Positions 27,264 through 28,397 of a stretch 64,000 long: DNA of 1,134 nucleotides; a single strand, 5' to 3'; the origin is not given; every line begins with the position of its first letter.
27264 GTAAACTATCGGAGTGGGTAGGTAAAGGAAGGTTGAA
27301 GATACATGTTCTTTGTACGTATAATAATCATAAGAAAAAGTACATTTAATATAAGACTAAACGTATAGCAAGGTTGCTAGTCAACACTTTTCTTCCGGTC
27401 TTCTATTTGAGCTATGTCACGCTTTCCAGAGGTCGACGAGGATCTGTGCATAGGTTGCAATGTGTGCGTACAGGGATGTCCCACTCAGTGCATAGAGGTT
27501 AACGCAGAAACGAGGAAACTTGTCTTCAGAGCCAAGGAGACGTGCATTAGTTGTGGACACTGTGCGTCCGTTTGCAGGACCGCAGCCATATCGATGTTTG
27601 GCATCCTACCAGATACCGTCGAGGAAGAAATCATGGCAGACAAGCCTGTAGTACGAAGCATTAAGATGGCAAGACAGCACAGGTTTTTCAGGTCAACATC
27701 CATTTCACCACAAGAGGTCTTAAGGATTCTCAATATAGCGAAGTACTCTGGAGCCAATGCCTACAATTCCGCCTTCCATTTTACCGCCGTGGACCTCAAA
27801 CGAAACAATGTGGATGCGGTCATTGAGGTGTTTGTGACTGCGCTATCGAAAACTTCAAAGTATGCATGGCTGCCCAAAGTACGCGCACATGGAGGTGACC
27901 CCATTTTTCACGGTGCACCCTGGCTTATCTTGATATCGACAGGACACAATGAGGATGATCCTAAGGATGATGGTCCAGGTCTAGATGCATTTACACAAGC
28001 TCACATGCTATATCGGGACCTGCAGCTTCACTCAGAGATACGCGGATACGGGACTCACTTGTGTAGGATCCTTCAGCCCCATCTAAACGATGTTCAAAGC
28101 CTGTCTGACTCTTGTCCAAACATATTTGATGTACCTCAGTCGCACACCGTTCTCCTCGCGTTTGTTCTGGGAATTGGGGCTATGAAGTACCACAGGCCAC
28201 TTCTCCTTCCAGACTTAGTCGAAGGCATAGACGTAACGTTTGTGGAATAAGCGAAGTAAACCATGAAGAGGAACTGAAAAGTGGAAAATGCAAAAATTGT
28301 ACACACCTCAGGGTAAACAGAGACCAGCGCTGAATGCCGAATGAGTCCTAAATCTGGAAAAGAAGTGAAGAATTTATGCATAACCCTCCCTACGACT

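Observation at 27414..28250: Bacterial-type ferredoxin-nitroreductase fusion gene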

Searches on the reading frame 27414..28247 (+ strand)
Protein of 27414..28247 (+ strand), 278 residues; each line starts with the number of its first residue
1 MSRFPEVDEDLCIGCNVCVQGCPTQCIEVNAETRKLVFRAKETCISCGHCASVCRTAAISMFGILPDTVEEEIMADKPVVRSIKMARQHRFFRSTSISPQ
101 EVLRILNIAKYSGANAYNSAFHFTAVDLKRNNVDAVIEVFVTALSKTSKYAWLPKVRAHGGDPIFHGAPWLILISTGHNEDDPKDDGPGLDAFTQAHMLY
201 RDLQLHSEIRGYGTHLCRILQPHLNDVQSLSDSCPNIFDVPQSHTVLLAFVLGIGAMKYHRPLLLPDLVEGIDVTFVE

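Call 3: search_protein_families(library=pfam, proteins=[window:27414-28247:+], max_evalue=1)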
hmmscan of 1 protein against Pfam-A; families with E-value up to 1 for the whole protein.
window:27414-28247:+ (278 aa): 16 families
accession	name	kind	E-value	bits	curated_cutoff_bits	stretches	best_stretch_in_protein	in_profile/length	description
PF00037.32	Fer4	-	7.6e-11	41.8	21.1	2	5-28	1-24/24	4Fe-4S binding domain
PF14697.11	Fer4_21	-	3.2e-09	37.2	35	1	7-61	3-59/59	4Fe-4S dicluster domain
PF12837.12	Fer4_6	-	3.3e-09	36.7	25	2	4-27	1-24/24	4Fe-4S binding domain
PF12797.12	Fer4_2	-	2e-08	34.1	24.5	2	5-24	3-22/22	4Fe-4S binding domain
PF12838.12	Fer4_7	-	7e-08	33.3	27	1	12-58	2-52/52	4Fe-4S dicluster domain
PF13237.11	Fer4_10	-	6.4e-07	29.6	25.5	1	6-54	3-52/53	4Fe-4S dicluster domain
PF13187.11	Fer4_9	-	8e-07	29.4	27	1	12-59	2-52/52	4Fe-4S dicluster domain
PF13484.11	Fer4_16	-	3.2e-06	28.3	30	2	12-30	2-20/66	4Fe-4S double cluster binding domain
PF00881.29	Nitroreductase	-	9.3e-06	26.4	23.5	1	85-253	3-166/167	Nitroreductase family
PF12800.12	Fer4_4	-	0.001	19.7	24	2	10-24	2-16/17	4Fe-4S binding domain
PF17179.9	Fer4_22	-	0.0014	19.9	27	1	43-58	1-16/95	4Fe-4S dicluster domain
PF13459.11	Fer4_15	-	0.0023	19.1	22.4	0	6-24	2-20/66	4Fe-4S single cluster domain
PF25160.1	LdpA_Fe-S-bd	-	0.0023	18.1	27.6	2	41-62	25-46/49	LdpA Fe-S cluster-binding domain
PF13183.11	Fer4_8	-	0.0039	18.1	27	1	42-57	3-18/68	4Fe-4S dicluster domain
PF13370.11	Fer4_13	-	0.038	15.1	24.5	2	42-55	4-17/58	4Fe-4S single cluster domain of Ferredoxin I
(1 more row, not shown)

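Call 4: search_protein_families(library=ncbifam, proteins=[window:27414-28247:+], max_evalue=1)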
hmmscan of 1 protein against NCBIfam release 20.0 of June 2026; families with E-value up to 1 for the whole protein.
window:27414-28247:+ (278 aa): 100 families (the best 25 are shown)
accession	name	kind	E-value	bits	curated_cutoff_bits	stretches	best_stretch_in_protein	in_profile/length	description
NF006221.0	PRK08348.1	subfamily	2.4e-09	37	124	1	8-61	42-94/136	NADH-plastoquinone oxidoreductase subunit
NF009053.0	PRK12387.1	subfamily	5.2e-09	36.1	204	1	5-61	33-92/180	formate hydrogenlyase complex iron-sulfur subunit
TIGR02179.1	PorD_KorD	subfamily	1.9e-08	34.3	60.05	1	5-62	20-75/78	2-oxoacid:acceptor oxidoreductase, delta subunit, pyruvate/2-ketoisovalerate family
NF040770.1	hetero_SS_HdrA2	exception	2e-08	32.9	1100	1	6-74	573-638/777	CoB-CoM heterodisulfide reductase HdrA2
NF004914.0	PRK06273.1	equivalog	2.5e-08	33.9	163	2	40-77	49-86/167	ferredoxin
NF040864.1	HgcB_ferredoxin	equivalog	3e-08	33.4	99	1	7-60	11-62/93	mercury methylation ferredoxin HgcB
NF043039.1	HgcAB_like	equivalog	3.3e-08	33.5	285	1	6-60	296-350/350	HgcAB-like fusion protein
NF007382.0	PRK09898.1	equivalog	4.7e-08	32.8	213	1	7-61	151-200/208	ferredoxin-like protein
TIGR04395.1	cutC_activ_rSAM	equivalog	8.9e-08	31.7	360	1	8-64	52-108/309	choline TMA-lyase-activating enzyme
NF005415.0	PRK06991.1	equivalog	1.1e-07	31.8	281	1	7-90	82-165/284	electron transport complex subunit RsxB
TIGR01971.1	NuoI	subfamily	2e-07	30.6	113.05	1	8-61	40-100/121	NADH-quinone oxidoreductase, chain I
NF045874.1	Vhu_polyferre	exception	2.6e-07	29.7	600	1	9-72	127-187/381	F420-non-reducing hydrogenase associated-polyferredoxin VhuB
NF004542.0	PRK05888.2-3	equivalog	3e-07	30.1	248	1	1-60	74-140/203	NADH-quinone oxidoreductase subunit NuoI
NF003475.0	PRK05113.1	equivalog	3.3e-07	30.4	203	1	7-83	110-184/190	electron transport complex subunit RsxB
NF058577.1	FdxA_fam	equivalog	7.8e-07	29.2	65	1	9-58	6-52/52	4Fe-4S ferredoxin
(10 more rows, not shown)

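Call 5: search_solved_structures(query=window:27414-28247:+, max_evalue=1, show_alignments=3)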
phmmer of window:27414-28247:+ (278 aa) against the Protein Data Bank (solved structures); distinct sequences matched with E-value up to 1: 214 (the best 60 are shown).
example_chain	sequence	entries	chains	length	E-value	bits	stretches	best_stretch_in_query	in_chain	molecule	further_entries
9sw6_G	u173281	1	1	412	3.1e-13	52.8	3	6-61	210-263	Polyferredoxin protein MvhB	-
9sfi_O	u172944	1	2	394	9.7e-12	47.9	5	7-61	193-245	Ferredoxin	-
9sfi_T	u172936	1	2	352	9.7e-11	44.6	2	6-59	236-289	4Fe-4S ferredoxin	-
9sw6_H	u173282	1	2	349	5.8e-08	35.5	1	4-69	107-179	Tungsten formylmethanofuran dehydrogenase, subunit F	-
7bkb_K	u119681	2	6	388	8.9e-08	34.9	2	8-30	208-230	Formylmethanofuran dehydrogenase, subunit F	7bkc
5t5i_F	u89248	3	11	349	2.3e-07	33.5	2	4-68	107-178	Tungsten formylmethanofuran dehydrogenase subunit fwdF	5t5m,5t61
7z0s_F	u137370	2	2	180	3.6e-07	32.9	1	5-61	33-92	Formate hydrogenlyase subunit 6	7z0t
9eri_B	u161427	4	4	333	1.3e-06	31.1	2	6-60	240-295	Na(+)-translocating ferredoxin:NAD(+) oxidoreductase complex subunit B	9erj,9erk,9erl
8jze_c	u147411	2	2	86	1.7e-06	30.7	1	10-72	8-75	Photosystem I PsaC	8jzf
7awt_I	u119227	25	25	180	3.2e-06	29.8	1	3-61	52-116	NADH-quinone oxidoreductase subunit I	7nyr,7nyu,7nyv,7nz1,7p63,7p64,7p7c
8jw0_c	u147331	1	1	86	3.3e-06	29.7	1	10-70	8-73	Photosystem I PsaC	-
5zji_C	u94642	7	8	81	1.5e-05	27.6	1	10-68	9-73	photosystem I subunit VII | Photosystem I iron-sulfur center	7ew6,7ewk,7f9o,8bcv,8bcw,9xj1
8jjr_c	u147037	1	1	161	1.6e-05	27.5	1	10-68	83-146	PsaC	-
9sfi_A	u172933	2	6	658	1.9e-05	27.3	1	6-61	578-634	CoB--CoM heterodisulfide reductase iron-sulfur subunit A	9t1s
6cfw_N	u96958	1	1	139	2e-05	27.2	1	9-62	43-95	NADH-plastoquinone oxidoreductase subunit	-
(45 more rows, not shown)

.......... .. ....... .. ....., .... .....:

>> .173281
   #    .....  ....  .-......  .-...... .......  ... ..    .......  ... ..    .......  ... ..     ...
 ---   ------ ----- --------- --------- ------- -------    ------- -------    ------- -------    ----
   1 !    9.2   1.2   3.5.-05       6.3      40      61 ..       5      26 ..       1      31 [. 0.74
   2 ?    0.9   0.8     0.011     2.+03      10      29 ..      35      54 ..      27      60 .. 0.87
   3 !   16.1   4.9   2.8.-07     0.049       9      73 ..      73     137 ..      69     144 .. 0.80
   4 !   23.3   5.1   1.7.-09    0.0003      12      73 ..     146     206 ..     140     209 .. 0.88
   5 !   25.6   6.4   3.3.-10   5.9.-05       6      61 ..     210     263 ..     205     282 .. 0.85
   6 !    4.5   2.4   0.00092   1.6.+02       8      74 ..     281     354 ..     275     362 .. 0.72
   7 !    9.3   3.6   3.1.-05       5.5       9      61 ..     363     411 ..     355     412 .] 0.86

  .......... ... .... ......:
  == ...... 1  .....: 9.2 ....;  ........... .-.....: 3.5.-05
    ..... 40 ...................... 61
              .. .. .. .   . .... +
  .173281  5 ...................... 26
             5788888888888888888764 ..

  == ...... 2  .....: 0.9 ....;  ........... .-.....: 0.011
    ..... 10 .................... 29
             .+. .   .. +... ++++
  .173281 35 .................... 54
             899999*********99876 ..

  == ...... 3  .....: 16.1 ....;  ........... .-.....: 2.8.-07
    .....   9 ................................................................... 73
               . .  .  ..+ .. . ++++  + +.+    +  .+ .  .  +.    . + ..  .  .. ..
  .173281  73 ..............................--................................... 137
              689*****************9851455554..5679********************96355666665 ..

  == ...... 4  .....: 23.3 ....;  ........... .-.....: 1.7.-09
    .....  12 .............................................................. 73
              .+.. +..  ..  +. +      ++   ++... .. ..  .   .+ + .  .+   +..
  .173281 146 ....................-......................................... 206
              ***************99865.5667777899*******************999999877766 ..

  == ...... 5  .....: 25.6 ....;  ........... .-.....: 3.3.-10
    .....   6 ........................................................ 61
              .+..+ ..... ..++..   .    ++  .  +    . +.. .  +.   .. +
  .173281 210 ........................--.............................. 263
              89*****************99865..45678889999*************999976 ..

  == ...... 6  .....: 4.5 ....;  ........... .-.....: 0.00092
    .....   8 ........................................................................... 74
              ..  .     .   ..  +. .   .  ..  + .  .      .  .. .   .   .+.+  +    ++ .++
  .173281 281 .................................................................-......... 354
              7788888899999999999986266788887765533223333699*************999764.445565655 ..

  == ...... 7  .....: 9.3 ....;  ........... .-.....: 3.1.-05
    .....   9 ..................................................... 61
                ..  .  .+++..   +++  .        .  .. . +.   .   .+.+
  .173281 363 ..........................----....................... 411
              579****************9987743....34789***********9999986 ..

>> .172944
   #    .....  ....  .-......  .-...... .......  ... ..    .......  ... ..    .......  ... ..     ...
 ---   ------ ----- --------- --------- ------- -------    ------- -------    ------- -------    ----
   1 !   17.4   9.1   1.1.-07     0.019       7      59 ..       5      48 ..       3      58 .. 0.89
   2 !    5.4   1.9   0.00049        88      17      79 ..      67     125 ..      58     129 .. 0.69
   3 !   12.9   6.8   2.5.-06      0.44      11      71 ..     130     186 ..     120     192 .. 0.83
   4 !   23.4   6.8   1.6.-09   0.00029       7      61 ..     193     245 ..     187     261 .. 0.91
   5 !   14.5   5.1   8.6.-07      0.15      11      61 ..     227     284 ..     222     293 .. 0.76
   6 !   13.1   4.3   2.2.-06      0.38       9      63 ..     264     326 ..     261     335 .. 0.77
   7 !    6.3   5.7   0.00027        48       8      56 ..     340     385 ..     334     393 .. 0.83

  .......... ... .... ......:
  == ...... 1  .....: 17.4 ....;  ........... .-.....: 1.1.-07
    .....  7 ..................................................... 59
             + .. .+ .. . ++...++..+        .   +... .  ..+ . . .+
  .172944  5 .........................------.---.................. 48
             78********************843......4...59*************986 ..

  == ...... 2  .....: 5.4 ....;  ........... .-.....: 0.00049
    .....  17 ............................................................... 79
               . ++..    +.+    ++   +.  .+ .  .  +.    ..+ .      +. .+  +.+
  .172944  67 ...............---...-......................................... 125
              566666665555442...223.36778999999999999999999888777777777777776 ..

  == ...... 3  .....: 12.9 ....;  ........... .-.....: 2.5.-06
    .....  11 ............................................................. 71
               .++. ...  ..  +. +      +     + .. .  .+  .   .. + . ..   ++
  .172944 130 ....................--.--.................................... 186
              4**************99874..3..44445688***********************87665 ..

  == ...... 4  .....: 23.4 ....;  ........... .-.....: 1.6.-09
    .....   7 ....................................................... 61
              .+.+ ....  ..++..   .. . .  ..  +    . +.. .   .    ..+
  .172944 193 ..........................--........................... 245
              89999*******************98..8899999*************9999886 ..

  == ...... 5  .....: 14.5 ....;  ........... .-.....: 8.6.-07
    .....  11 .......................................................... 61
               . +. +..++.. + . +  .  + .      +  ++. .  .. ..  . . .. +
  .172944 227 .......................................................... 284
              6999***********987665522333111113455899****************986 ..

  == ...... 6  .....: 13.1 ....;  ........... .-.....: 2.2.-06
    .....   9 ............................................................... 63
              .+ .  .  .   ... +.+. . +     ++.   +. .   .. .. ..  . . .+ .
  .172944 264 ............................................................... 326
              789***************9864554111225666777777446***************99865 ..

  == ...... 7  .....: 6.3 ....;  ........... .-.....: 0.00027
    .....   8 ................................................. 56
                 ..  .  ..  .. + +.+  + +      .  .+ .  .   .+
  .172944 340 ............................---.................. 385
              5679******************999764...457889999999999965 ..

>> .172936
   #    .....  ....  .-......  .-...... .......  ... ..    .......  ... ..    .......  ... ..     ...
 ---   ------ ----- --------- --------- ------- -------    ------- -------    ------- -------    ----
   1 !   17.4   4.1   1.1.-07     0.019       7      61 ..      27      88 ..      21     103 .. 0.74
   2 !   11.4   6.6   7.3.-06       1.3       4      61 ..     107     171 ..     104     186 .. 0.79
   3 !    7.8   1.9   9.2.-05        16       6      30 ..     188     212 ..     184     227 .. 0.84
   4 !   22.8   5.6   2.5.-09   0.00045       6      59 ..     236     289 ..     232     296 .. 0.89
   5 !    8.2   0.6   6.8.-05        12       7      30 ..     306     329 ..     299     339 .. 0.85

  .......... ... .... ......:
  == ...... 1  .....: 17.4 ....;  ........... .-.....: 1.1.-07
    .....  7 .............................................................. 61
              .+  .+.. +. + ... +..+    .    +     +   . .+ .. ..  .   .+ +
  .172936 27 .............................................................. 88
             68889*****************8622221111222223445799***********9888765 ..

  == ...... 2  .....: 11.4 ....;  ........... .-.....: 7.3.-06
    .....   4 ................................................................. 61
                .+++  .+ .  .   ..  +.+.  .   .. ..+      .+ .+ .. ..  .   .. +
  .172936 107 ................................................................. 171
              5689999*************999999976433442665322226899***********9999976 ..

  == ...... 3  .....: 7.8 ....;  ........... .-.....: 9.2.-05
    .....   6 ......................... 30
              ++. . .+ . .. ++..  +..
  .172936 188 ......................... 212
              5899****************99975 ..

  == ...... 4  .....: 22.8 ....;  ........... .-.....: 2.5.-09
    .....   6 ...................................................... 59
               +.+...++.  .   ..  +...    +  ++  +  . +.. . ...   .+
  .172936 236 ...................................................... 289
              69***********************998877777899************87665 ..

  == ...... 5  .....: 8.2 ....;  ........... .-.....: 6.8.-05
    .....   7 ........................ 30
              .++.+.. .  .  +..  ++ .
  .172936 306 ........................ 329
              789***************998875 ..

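Call 6: find_homologous_proteins(query=window:27414-28247:+, max_evalue=0.001)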
Query window:27414-28247:+ (278 aa): 5 proteins with E <= 0.001 among 673 candidates.
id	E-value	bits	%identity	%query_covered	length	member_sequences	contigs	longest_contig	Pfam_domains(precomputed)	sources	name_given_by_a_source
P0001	4.4e-189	644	100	100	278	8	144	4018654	PF00881.30,PF14697.12,PF12797.13,PF12837.13,PF00037.33,PF13484.12,PF12838.13,PF13237.12,PF13187.12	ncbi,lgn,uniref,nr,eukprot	ncbi:Nitroreductase family protein fused to ferredoxin domain Fd-NR1 [Giardia duodenalis]|uniref:Nit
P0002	2.2e-159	547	85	100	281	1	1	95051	PF00881.30,PF14697.12,PF12797.13,PF12837.13,PF00037.33,PF13484.12,PF12838.13,PF13237.12,PF13187.12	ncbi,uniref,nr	ncbi:Nitroreductase family protein fused to ferredoxin domain Fd-NR1 [Giardia lamblia P15]|uniref:Ni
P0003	4.6e-141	487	76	100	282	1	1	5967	PF00881.30,PF14697.12,PF12797.13,PF12837.13,PF00037.33,PF13484.12,PF12838.13,PF13237.12,PF13187.12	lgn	-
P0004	4.3e-138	477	74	100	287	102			PF00881.30,PF14697.12,PF12797.13,PF12837.13,PF00037.33,PF13484.12,PF12838.13,PF13237.12,PF13187.12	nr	nr:nitroreductase family protein [Giardia intestinalis]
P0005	2.6e-136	471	73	100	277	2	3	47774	PF00881.30,PF14697.12,PF12797.13,PF12837.13,PF00037.33,PF13484.12,PF12838.13,PF13237.12,PF13187.12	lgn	-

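Call 7: list_cluster_members(proteins=[P0001, P0004])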
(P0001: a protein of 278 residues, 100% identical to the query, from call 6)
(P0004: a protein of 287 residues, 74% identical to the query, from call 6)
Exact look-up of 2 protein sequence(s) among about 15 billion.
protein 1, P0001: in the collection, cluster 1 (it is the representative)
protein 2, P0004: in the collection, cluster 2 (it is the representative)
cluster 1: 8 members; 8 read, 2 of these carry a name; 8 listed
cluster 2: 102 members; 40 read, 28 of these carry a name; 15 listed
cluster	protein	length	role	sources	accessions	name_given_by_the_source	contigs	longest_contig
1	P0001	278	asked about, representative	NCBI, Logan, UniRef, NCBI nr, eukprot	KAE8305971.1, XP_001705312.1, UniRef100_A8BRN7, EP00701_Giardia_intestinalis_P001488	Nitroreductase family protein fused to ferredoxin domain Fd-NR1 [Giardia duodenalis] | Nitroreductase family protein fused to ferredoxin domain Fd-NR1 n=1 Tax=Giardia ... | Nitroreductase family protein fused to ferredoxin domain Fd-NR1 [Giardia intestinalis]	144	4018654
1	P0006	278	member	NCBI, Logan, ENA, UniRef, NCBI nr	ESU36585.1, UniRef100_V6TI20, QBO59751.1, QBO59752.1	Nitroreductase family protein [Giardia duodenalis] | Nitroreductase family protein n=1 Tax=Giardia intestinalis TaxID=5741 RepID=V6TI20_GIAIN | Nitroreductase family protein [Giardia intestinalis]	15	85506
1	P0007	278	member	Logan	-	-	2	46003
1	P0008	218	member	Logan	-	-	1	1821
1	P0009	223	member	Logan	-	-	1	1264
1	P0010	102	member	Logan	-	-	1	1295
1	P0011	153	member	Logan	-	-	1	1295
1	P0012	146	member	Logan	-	-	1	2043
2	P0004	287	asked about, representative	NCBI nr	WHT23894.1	nitroreductase family protein [Giardia intestinalis]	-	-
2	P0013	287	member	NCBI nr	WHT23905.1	nitroreductase family protein [Giardia intestinalis]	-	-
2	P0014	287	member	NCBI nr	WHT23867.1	nitroreductase family protein [Giardia intestinalis]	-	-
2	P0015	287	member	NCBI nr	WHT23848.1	nitroreductase family protein [Giardia intestinalis]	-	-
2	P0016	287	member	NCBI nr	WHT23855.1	nitroreductase family protein [Giardia intestinalis]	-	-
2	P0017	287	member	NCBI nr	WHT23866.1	nitroreductase family protein [Giardia intestinalis]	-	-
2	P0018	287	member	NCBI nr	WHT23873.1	nitroreductase family protein [Giardia intestinalis]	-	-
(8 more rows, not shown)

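Call 19: search_protein_representatives(protein=window:27414-28247:+)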
Query: 278 residues. Proteins with E-value up to 0.001 (for the whole library): 2199; up to 1e-10: 108; up to 1e-30: 3. The best 150 are listed.
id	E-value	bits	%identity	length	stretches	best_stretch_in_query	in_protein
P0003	1.5e-141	486.9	77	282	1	1-277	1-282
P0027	2.9e-48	180.9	37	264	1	4-276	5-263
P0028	3.8e-32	128.0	32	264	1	2-277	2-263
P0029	1.8e-28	116.0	32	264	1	6-277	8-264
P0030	2.1e-26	109.1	30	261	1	6-277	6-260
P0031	3.6e-19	85.4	33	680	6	8-61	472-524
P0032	1.2e-17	80.5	32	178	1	7-174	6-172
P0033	1.6e-17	80.1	33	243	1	9-264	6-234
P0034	2.4e-17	79.5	37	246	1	7-174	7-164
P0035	3.5e-17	78.9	30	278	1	6-265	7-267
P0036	5.8e-17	78.2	28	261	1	4-234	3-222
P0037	1.5e-16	76.8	27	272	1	7-263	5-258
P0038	1.7e-16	76.7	33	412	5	3-62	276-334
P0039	2.8e-16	75.9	34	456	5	3-69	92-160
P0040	3.0e-16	75.9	36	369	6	5-63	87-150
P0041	3.8e-16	75.5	29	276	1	6-269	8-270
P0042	5.4e-16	75.0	28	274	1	7-262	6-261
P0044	2.9e-15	72.6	34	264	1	6-181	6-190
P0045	3.2e-15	72.5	29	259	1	6-231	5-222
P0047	1.0e-14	70.9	32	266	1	7-213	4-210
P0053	4.6e-14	68.7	31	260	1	6-230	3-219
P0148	1.9e-10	56.9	30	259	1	7-277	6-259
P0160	2.7e-10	56.3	25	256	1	7-227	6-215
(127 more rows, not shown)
